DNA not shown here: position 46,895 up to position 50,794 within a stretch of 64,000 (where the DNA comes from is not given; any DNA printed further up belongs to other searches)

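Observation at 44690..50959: Myosin-like giant protein with intact IQ neck and RCC1 tail but apparently degenerate ATPase motifs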

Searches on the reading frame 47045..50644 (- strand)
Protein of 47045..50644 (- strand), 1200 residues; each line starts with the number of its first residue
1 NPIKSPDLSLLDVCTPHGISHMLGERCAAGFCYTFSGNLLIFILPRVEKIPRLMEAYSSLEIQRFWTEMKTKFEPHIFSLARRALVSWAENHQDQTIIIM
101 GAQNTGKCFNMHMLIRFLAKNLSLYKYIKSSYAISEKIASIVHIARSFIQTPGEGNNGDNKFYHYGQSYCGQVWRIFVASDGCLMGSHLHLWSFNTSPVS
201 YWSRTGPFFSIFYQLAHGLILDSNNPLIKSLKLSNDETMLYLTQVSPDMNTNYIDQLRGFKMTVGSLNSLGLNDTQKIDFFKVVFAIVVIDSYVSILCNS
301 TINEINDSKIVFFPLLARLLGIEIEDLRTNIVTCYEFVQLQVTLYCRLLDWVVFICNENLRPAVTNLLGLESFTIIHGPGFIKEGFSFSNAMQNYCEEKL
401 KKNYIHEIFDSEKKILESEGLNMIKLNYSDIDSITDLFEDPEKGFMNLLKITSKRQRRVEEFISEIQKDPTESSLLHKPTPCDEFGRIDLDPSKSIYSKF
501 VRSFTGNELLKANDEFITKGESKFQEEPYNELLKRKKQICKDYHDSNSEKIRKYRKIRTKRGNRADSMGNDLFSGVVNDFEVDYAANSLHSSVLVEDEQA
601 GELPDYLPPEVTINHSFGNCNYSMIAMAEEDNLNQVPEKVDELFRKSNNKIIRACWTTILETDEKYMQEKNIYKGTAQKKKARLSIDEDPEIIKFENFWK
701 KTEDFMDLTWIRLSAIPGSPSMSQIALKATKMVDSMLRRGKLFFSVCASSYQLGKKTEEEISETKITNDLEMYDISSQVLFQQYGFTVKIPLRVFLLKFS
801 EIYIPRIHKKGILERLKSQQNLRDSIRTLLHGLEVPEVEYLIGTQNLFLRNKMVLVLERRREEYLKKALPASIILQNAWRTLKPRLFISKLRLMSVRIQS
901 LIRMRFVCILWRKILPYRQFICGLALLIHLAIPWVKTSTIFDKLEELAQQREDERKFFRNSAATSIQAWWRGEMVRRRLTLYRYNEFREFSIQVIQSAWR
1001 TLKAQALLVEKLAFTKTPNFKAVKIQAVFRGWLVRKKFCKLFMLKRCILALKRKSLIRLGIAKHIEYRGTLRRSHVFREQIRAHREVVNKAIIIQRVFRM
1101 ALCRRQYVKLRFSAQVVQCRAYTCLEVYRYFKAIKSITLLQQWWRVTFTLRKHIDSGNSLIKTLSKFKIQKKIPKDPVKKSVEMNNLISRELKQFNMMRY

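Call 26: search_protein_representatives(protein=window:47045-50644:-)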
Query: 1200 residues. Proteins with E-value up to 0.001 (for the whole library): 753; up to 1e-10: 71; up to 1e-30: 3. The best 150 are listed.
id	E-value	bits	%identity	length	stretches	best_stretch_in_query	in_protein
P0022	0.0e+00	2390.8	85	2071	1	1-1200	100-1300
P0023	4.8e-52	193.2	23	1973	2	741-1199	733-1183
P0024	1.4e-48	181.7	26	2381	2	777-1148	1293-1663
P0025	2.5e-21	91.5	29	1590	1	824-1147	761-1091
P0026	4.7e-20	87.3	28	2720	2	826-1154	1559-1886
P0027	1.0e-19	86.1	29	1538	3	862-1146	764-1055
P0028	2.9e-19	84.6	28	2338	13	942-1038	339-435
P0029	3.6e-19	84.3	30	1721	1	847-1151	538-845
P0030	5.8e-19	83.6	27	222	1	862-1080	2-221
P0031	3.1e-17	77.9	32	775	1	951-1147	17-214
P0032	2.3e-16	75.0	31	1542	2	825-1146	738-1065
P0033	2.2e-15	71.8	27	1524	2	31-450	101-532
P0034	4.0e-15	70.9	27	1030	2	25-450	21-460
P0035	5.9e-15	70.4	25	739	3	753-881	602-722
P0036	2.6e-14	68.3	27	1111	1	7-449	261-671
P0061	3.7e-12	61.1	23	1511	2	19-445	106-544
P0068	7.3e-12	60.1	30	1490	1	817-1146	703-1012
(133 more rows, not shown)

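Call 34: find_encoding_contigs(protein=P0022, flank=2000, max_places=2)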
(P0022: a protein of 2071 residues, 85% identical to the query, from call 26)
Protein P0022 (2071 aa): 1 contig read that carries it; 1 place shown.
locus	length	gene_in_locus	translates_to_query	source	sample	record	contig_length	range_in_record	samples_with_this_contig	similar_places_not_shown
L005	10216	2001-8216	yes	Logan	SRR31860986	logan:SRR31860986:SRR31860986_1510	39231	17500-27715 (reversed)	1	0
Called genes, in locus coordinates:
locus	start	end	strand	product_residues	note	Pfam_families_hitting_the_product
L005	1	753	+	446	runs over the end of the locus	-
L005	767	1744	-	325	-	-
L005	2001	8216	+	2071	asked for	PF00063:Myosin_head, PF00612:IQ (faint), PF25390:WD40_RLD, PF00415:RCC1, PF13540:RCC1_2, PF25390:WD40_RLD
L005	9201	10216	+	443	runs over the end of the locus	PF08156:NOP5NT (weak), PF01798:Nop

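Call 35: find_encoding_contigs(protein=P0023, flank=2000, max_places=2)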
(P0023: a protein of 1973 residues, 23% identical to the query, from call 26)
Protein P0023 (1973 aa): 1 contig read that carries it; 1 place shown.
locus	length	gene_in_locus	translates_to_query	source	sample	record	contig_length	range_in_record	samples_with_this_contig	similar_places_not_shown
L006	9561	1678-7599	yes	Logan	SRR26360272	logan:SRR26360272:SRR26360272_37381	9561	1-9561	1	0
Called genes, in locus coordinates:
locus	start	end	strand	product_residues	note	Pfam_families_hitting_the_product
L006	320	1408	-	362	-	PF12315:DA1-like (weak)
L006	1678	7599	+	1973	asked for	PF00063:Myosin_head, PF00612:IQ (faint), PF13540:RCC1_2 (faint), PF25390:WD40_RLD, PF00415:RCC1 (weak)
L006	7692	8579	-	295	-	-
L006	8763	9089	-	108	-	-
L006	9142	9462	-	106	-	-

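Call 49: search_solved_structures(query=P0024, max_evalue=1e-30)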
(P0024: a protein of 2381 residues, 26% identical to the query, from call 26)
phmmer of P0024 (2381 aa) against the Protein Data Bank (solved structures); distinct sequences matched with E-value up to 1e-30: 1.
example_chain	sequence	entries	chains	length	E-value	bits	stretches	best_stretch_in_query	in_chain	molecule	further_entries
9ya0_NA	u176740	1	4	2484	0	3946.3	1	9-2378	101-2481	myosin L, TGME49_291020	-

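Call 57: list_cluster_members(proteins=[P0022, P0023, P0024, P0025, P0026, P0027, P0029, P0032, P0068, P0061])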
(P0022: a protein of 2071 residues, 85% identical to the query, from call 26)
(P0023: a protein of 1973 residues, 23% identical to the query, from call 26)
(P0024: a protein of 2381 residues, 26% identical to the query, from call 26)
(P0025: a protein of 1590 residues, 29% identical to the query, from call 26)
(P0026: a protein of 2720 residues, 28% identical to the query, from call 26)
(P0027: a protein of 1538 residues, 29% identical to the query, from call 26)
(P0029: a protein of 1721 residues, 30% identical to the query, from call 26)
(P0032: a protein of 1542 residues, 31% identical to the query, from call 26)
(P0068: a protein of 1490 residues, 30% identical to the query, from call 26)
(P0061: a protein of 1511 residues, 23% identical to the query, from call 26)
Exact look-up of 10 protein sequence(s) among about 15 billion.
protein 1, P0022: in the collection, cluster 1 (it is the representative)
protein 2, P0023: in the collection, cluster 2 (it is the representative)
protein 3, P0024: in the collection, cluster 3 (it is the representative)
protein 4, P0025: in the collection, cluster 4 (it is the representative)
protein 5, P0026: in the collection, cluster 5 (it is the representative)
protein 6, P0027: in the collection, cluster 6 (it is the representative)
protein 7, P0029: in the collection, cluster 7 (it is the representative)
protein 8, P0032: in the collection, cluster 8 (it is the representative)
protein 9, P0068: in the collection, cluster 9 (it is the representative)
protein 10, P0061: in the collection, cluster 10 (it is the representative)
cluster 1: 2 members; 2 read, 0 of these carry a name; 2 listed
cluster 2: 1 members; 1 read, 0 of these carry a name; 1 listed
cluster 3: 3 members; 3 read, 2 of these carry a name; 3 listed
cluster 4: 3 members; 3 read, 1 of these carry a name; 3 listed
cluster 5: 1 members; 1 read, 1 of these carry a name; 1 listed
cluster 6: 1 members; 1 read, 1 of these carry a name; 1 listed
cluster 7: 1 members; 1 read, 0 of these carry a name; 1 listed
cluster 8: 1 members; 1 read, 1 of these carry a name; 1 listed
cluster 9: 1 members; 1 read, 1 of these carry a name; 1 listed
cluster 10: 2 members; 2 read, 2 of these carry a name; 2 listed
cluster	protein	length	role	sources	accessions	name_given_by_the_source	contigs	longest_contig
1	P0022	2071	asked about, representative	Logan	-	-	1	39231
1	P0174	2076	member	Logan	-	-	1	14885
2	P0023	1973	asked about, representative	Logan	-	-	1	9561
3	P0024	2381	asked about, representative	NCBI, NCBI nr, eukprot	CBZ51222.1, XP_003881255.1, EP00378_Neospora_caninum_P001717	hypothetical protein NCLIV_042890 [Neospora caninum Liverpool] | XP_003881255.1 hypothetical protein NCLIV_042890 [Neospora caninum Liverpool]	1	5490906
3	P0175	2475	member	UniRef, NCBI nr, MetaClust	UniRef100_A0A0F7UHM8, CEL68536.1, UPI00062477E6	Myosin head (Motor domain) domain-containing protein n=2 Tax=Neospora caninum (strain ... | TPA: myosin head (motor domain) domain-containing protein [Neospora caninum Liverpool] | status=active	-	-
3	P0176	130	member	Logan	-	-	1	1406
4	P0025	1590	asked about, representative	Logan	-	-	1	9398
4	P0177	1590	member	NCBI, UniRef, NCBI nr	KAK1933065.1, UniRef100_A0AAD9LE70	IQ calmodulin-binding domain containing protein [Babesia divergens] | IQ calmodulin-binding domain containing protein n=1 Tax=Babesia divergens TaxID=32595 ...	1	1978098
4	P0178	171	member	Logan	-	-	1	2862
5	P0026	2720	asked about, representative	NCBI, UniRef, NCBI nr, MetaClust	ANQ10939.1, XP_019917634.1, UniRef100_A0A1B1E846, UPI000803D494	Uncharacterized protein PCOAH_00054940 [Plasmodium coatneyi] | Cell cycle associated protein n=1 Tax=Plasmodium coatneyi TaxID=208452 ... | status=active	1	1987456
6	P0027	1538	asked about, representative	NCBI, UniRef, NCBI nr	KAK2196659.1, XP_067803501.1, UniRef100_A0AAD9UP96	bifunctional Regulator of chromosome condensation [Babesia duncani] | Bifunctional Regulator of chromosome condensation n=1 Tax=Babesia duncani TaxID=323732 ...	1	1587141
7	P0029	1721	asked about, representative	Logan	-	-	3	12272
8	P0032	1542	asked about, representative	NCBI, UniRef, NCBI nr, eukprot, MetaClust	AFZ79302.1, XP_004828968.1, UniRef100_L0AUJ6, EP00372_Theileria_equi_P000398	hypothetical protein BEWA_021500 [Theileria equi strain WA] | IQ calmodulin-binding motif family protein n=1 Tax=Theileria equi strain WA TaxID=1537102 ... | XP_004828968.1 hypothetical protein BEWA_021500 [Theileria equi strain WA]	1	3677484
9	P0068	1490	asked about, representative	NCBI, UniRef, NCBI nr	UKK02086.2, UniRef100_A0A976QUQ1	hypothetical protein MACK_001440 [Theileria orientalis] | IQ calmodulin-binding motif family protein n=1 Tax=Theileria orientalis TaxID=68886 ...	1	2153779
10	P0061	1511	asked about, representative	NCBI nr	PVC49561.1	myosin [Theileria orientalis]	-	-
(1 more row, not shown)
